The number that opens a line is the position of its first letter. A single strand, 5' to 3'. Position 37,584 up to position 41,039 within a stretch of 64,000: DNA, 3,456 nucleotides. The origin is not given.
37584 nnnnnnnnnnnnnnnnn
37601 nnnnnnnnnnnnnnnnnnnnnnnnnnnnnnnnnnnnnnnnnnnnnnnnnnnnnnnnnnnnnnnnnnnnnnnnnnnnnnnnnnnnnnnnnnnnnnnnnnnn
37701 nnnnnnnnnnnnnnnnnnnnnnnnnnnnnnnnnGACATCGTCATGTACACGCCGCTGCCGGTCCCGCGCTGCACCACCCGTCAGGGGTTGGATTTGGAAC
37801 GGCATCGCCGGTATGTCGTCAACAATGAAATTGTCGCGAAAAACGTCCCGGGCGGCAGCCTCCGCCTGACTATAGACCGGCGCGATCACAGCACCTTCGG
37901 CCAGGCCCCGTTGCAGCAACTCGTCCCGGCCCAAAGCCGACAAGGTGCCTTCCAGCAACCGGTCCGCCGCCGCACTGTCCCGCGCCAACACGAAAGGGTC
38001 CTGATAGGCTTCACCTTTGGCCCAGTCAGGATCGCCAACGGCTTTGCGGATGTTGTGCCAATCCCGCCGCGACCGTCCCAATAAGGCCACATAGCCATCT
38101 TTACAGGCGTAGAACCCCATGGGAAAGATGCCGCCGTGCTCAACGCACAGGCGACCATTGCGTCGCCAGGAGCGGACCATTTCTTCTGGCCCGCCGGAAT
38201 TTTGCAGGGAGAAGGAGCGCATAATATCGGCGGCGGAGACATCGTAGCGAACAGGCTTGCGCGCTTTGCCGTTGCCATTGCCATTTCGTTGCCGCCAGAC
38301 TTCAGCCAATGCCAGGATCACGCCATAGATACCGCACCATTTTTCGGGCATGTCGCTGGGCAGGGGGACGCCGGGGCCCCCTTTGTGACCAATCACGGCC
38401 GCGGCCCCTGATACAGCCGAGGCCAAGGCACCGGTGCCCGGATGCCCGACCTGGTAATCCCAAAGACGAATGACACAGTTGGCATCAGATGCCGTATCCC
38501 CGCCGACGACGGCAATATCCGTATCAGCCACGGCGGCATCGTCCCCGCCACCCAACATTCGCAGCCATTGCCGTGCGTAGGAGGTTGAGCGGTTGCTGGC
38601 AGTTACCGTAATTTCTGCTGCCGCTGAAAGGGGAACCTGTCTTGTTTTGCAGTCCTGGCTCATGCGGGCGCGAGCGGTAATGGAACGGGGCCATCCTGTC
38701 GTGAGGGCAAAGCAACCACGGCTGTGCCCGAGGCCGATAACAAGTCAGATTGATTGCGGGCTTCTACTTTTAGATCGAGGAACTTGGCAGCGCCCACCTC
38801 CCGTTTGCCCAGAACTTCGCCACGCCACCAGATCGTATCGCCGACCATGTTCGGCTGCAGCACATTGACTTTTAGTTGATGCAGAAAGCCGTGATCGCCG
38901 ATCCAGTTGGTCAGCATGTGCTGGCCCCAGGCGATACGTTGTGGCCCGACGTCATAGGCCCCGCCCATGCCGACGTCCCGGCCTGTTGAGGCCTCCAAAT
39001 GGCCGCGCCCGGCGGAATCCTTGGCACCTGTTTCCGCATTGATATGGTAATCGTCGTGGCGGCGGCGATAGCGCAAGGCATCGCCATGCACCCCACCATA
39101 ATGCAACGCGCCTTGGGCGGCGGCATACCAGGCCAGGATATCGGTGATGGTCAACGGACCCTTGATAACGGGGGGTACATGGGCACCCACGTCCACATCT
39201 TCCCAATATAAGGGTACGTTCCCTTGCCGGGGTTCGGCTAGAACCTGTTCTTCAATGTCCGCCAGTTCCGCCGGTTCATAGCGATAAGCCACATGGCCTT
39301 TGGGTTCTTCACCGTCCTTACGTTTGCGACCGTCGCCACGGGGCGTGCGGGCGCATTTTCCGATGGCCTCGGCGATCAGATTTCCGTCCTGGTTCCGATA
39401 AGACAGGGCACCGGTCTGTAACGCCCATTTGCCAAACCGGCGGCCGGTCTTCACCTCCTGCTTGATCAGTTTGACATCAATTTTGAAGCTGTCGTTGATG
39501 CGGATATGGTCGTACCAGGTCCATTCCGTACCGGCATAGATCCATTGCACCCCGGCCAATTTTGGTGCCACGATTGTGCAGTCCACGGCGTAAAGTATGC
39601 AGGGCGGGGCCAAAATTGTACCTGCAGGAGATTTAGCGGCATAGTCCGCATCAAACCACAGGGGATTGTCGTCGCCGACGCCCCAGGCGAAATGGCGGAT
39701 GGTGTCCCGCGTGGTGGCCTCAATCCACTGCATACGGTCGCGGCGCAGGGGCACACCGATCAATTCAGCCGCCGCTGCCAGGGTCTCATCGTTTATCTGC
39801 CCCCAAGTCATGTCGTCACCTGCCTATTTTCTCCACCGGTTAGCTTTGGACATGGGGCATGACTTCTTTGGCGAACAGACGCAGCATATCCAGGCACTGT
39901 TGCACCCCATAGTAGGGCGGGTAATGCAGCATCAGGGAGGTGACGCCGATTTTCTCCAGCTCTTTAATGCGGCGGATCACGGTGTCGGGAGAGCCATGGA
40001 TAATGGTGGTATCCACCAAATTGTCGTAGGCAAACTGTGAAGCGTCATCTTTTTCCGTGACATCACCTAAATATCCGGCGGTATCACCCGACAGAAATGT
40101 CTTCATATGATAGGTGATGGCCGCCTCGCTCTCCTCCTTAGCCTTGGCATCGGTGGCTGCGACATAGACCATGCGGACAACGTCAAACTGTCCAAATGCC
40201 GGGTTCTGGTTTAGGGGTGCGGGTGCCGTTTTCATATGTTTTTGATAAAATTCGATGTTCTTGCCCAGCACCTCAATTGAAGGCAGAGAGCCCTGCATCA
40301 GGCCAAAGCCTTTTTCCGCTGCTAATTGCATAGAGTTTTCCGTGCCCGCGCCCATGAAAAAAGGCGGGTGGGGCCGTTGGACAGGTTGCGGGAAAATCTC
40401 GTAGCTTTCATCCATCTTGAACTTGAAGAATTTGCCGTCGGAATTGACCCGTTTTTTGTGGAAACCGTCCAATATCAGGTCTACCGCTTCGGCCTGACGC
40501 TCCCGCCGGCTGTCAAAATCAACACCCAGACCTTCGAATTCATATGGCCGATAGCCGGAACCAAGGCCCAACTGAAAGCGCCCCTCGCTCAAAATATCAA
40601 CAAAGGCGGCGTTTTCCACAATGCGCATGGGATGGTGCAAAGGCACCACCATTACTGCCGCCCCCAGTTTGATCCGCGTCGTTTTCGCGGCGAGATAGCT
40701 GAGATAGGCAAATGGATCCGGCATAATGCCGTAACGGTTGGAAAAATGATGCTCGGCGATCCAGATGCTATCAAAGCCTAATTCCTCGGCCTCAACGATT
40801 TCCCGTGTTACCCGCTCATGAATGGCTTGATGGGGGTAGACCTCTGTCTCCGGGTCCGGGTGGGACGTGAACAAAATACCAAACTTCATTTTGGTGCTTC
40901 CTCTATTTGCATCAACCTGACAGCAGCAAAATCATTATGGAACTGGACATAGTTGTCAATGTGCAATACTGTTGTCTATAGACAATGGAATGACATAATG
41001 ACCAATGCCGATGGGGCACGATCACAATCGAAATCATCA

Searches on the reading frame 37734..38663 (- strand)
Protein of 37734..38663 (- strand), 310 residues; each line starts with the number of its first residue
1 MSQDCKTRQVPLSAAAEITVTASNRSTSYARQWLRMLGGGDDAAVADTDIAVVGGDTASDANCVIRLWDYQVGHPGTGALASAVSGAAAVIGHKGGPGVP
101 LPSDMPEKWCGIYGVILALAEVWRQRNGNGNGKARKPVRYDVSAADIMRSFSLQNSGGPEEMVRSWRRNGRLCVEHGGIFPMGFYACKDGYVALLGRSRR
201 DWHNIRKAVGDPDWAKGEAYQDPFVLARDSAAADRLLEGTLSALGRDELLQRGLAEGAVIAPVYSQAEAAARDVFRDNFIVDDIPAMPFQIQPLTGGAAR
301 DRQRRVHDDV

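Call 68: search_protein_families(library=pfam, proteins=[window:37734-38663:-], max_evalue=0.1)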
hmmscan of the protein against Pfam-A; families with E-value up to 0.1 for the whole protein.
window:37734-38663:- (310 aa): 1 family
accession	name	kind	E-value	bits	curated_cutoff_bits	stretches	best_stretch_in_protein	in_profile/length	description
PF02515.22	CoA_transf_3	-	3.1e-17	63.2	23.3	1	73-285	130-333/366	CoA-transferase family III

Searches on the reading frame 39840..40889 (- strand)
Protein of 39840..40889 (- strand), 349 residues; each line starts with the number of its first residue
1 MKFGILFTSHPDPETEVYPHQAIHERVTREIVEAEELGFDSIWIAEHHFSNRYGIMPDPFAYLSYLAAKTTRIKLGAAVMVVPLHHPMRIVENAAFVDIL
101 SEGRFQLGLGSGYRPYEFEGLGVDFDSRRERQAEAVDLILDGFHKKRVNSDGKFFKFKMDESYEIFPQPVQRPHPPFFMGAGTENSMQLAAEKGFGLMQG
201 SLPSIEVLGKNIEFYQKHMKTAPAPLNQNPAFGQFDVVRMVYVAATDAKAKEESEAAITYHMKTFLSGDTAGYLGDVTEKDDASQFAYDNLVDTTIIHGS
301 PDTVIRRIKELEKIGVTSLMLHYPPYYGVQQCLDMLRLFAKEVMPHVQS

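Call 11: search_protein_families(library=pfam, proteins=[window:39840-40889:-])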
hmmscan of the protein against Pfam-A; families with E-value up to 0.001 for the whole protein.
window:39840-40889:- (349 aa): 1 family
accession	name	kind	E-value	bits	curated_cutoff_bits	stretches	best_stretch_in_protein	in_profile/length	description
PF00296.26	Bac_luciferase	-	1.3e-65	222.3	27.9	1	1-317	1-313/314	Luciferase-like monooxygenase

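Call 25: find_homologous_proteins(query=window:39840-40889:-, max_evalue=1e-60)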
Query window:39840-40889:- (349 aa): 1004 proteins with E <= 1e-60 among 6560 candidates; the best 120 are listed.
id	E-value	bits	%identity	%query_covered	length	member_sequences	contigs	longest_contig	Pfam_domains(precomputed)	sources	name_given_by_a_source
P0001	7.9e-216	734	90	100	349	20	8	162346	PF00296.27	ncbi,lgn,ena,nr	ncbi:MAG: LLM class flavin-dependent oxidoreductase [Alphaproteobacteria bacterium]|nr:LLM class fla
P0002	8.8e-213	724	89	100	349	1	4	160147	PF00296.27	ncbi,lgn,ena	-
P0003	1.5e-209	714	88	100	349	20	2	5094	PF00296.27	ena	-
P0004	3.8e-207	706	85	100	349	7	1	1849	PF00296.27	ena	-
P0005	2.2e-205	700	85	100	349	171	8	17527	PF00296.27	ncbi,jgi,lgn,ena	-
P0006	3.6e-197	673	81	100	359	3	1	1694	PF00296.27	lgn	-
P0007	7.4e-197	672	81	100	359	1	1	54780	PF00296.27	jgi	jgi:alkanesulfonate monooxygenase SsuD/methylene tetrahydromethanopterin reductase-like flavin-depen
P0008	2.5e-196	670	81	100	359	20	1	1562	PF00296.27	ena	-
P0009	2.2e-194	664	81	100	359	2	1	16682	PF00296.27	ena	-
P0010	2.2e-191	654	79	100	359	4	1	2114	PF00296.27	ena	-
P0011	4.2e-191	653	79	100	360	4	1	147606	PF00296.27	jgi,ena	-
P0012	2.1e-190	651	79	100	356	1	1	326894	PF00296.27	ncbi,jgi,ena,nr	ncbi:MAG: LLM class flavin-dependent oxidoreductase [Chromatiales bacterium]|jgi:alkanesulfonate mon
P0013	7.1e-190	649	79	100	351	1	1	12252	PF00296.27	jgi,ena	jgi:alkanesulfonate monooxygenase SsuD/methylene tetrahydromethanopterin reductase-like flavin-depen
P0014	8.3e-190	649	79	100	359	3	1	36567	PF00296.27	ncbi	-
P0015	9.5e-190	648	77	100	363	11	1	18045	PF00296.27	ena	-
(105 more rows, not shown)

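Call 26: find_encoding_contigs(protein=P0001, flank=10000, max_places=3)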
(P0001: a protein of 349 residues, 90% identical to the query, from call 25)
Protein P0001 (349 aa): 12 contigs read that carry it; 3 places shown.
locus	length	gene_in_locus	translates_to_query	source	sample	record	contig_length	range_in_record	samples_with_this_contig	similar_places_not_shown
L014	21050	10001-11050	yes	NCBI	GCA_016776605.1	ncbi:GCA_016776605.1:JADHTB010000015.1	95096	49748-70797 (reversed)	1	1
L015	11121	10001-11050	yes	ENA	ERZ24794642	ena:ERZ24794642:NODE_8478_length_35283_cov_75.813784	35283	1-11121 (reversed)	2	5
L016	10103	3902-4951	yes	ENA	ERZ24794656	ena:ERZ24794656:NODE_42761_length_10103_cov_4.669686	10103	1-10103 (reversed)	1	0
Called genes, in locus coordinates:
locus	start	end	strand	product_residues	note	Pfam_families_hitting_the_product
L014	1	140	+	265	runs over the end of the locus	PF00378:ECH_1, PF16113:ECH_2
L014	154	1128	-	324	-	PF02558:ApbA, PF08546:ApbA_C (weak)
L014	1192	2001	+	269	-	PF00753:Lactamase_B, PF12706:Lactamase_B_2 (weak)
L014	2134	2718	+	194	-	PF13489:Methyltransf_23 (weak), PF01209:Ubie_methyltran, PF01135:PCMT, PF13847:Methyltransf_31, PF02390:Methyltransf_4, PF13649:Methyltransf_25, PF08241:Methyltransf_11, PF08242:Methyltransf_12, +2 more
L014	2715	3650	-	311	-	PF01073:3Beta_HSD, PF01370:Epimerase, PF02719:Polysacc_synt_2, PF04321:RmlD_sub_bind, PF13460:NAD_binding_10 (weak), PF16363:GDP_Man_Dehyd, PF07993:NAD_binding_4 (weak)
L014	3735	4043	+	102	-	PF02627:CMD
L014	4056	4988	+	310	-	PF02826:2-Hacid_dh_C, PF03446:NAD_binding_2, PF03807:F420_oxidored (weak), PF14833:NAD_binding_11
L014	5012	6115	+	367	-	PF01717:Meth_synt_2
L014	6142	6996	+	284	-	PF00941:FAD_binding_5, PF03450:CO_deh_flav_C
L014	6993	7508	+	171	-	PF00111:Fer2, PF01799:Fer2_2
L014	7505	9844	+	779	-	PF01315:Ald_Xan_dh_C, PF02738:MoCoBD_1, PF20256:MoCoBD_2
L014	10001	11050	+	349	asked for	PF00296:Bac_luciferase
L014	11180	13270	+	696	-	PF05378:Hydant_A_N, PF01968:Hydantoinase_A, PF19278:Hydant_A_C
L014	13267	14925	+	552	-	PF02538:Hydantoinase_B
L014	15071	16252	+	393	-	PF00155:Aminotran_1_2, PF01041:DegT_DnrJ_EryC1 (weak)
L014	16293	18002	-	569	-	PF02538:Hydantoinase_B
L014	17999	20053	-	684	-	PF05378:Hydant_A_N, PF01968:Hydantoinase_A, PF19278:Hydant_A_C (weak)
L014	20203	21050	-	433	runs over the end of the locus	PF06808:DctM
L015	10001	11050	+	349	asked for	PF00296:Bac_luciferase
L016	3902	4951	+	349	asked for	PF00296:Bac_luciferase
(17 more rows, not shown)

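Call 27: find_encoding_contigs(protein=P0002, flank=10000, max_places=2)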
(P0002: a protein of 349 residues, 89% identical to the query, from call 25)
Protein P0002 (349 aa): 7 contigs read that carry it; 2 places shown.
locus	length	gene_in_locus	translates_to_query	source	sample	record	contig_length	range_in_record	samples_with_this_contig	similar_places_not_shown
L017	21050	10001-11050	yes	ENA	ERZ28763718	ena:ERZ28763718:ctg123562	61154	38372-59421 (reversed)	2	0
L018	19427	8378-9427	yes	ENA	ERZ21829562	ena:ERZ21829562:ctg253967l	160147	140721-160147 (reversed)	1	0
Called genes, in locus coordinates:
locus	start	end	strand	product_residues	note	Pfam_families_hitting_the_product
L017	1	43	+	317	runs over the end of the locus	PF22560:GMT-wHTH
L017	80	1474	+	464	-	PF05598:DUF772, PF01609:DDE_Tnp_1, PF13751:DDE_Tnp_1_6 (weak)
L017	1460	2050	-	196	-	PF00034:Cytochrom_C (weak), PF13442:Cytochrome_CBB3 (faint)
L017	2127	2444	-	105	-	PF00394:Cu-oxidase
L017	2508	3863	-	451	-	PF05598:DUF772, PF01609:DDE_Tnp_1, PF13751:DDE_Tnp_1_6 (weak)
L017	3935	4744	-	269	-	PF07731:Cu-oxidase_2 (faint), PF07732:Cu-oxidase_3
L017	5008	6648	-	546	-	PF00515:TPR_1 (faint), PF07719:TPR_2 (faint), PF13181:TPR_8 (faint), PF13432:TPR_16 (faint), PF14559:TPR_19 (faint), PF13424:TPR_12 (weak)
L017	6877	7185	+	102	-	PF02627:CMD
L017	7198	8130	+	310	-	PF02826:2-Hacid_dh_C (weak), PF03446:NAD_binding_2, PF03807:F420_oxidored (weak), PF14833:NAD_binding_11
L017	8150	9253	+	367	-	PF01717:Meth_synt_2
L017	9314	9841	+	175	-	PF02627:CMD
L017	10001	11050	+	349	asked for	PF00296:Bac_luciferase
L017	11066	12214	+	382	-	PF13452:FAS1_DH_region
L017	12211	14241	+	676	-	PF02515:CoA_transf_3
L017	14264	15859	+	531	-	PF00501:AMP-binding, PF13193:AMP-binding_C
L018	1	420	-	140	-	?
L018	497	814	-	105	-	PF00394:Cu-oxidase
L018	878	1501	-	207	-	PF13751:DDE_Tnp_1_6 (weak)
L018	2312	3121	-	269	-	PF07731:Cu-oxidase_2 (faint), PF07732:Cu-oxidase_3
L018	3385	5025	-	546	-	PF00515:TPR_1 (faint), PF07719:TPR_2 (faint), PF13181:TPR_8 (faint), PF13432:TPR_16 (faint), PF14559:TPR_19 (faint), PF13424:TPR_12 (weak)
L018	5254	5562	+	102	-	PF02627:CMD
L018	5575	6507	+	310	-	PF02826:2-Hacid_dh_C (weak), PF03446:NAD_binding_2, PF03807:F420_oxidored (weak), PF14833:NAD_binding_11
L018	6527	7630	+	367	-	PF01717:Meth_synt_2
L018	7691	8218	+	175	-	PF02627:CMD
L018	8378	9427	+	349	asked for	PF00296:Bac_luciferase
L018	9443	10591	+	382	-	PF13452:FAS1_DH_region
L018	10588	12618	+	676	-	PF02515:CoA_transf_3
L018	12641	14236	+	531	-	PF00501:AMP-binding, PF13193:AMP-binding_C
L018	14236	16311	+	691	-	PF05378:Hydant_A_N, PF01968:Hydantoinase_A, PF19278:Hydant_A_C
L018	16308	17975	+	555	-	PF02538:Hydantoinase_B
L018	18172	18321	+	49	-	-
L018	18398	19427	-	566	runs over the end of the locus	PF02538:Hydantoinase_B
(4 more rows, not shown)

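Call 28: find_encoding_contigs(protein=P0011, flank=10000, max_places=2)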
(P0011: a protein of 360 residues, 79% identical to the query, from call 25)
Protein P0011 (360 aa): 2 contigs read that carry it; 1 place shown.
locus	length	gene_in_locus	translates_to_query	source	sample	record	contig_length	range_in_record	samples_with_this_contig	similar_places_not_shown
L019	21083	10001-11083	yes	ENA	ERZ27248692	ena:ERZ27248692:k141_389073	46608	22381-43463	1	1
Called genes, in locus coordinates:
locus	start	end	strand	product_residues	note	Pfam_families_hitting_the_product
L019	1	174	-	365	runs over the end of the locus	PF13088:BNR_2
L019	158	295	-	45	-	-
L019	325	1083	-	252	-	PF23441:SDR, PF00106:adh_short, PF08659:KR, PF13561:adh_short_C2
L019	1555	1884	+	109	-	-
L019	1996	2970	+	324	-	PF02826:2-Hacid_dh_C, PF03807:F420_oxidored (weak)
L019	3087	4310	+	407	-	PF07690:MFS_1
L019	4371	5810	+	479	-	PF01425:Amidase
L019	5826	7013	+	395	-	PF22691:Thiolase_C_1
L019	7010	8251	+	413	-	PF12172:zf-ChsH2, PF01796:OB_ChsH2_C, PF00106:adh_short, PF13561:adh_short_C2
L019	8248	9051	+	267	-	PF04199:Cyclase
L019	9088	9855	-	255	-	PF09339:HTH_IclR (weak), PF01614:IclR_C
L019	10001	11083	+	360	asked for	PF00296:Bac_luciferase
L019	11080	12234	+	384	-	PF13452:FAS1_DH_region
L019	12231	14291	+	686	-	PF02515:CoA_transf_3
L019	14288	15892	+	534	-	PF00501:AMP-binding, PF13193:AMP-binding_C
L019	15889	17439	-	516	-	PF00501:AMP-binding, PF13193:AMP-binding_C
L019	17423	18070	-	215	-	PF00440:TetR_N, PF08359:TetR_C_4 (faint), PF17932:TetR_C_24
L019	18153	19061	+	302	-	-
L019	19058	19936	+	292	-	-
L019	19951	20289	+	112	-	-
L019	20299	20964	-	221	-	PF00578:AhpC-TSA (weak)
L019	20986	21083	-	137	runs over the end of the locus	PF08534:Redoxin (faint)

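Call 35: search_protein_families(library=ncbifam, proteins=[window:39840-40889:-], max_evalue=0.00001)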
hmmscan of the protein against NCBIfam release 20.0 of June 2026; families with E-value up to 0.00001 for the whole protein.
window:39840-40889:- (349 aa): 32 families (the best 25 are shown)
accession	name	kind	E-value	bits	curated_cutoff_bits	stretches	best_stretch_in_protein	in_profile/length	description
TIGR03619.1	F420_Rv2161c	subfamily_domain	2.2e-41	142.1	166.9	1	33-234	6-217/247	TIGR03619 family F420-dependent LLM class oxidoreductase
TIGR04027.1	LLM_KPN_01858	hypoth_equivalog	1.1e-35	123.1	412.9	1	25-151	20-146/326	putative FMN-dependent luciferase-like monooxygenase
TIGR03571.1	lucif_BA3436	subfamily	9.6e-35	120.3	303.9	1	27-225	33-232/304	TIGR03571 family LLM class oxidoreductase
TIGR04020.1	seco_metab_LLM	subfamily_domain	7.5e-34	117.3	244.45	1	34-318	28-316/341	MupA/Atu3671 family FMN-dependent luciferase-like monooxygenase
NF052254.1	luciferase_Alph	exception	3.8e-30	105.3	600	1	1-198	1-190/354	luciferase subunit alpha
TIGR03858.1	LLM_2I7G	subfamily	1.8e-29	102.8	462.25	1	11-348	11-337/337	Atu2307/SP_0267 family LLM class monooxygenase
TIGR03560.1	F420_Rv1855c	subfamily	1e-28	100.7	231.4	1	21-192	9-186/227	TIGR03560 family F420-dependent LLM class oxidoreductase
TIGR03558.1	oxido_grp_1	subfamily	3.4e-27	95.5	166.95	1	31-340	26-323/325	MsnO8 family LLM class oxidoreductase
NF002619.0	PRK02271.1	equivalog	2.2e-26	93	276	1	16-322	6-306/329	5,10-methylenetetrahydromethanopterin reductase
TIGR03555.1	F420_mer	equivalog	1.3e-25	90.5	348.7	1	18-324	6-307/325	5,10-methylenetetrahydromethanopterin reductase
TIGR03621.1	F420_MSMEG_2516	subfamily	1.5e-25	89.9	213.15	1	25-193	14-169/295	TIGR03621 family F420-dependent LLM class oxidoreductase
TIGR03559.1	F420_Rv3520c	subfamily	3.1e-25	88.9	335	1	25-253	13-236/325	LLM class F420-dependent oxidoreductase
NF052255.1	luciferase_Beta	exception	4.4e-24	85.1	500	1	1-221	1-216/325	luciferase subunit beta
TIGR03557.1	F420_G6P_family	subfamily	8.1e-20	71.2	210.4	1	27-322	15-293/316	TIGR03557 family F420-dependent LLM class oxidoreductase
TIGR04021.1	LLM_DMSO2_sfnG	equivalog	1.5e-18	67.3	382.95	1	33-348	36-346/350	dimethylsulfone monooxygenase SfnG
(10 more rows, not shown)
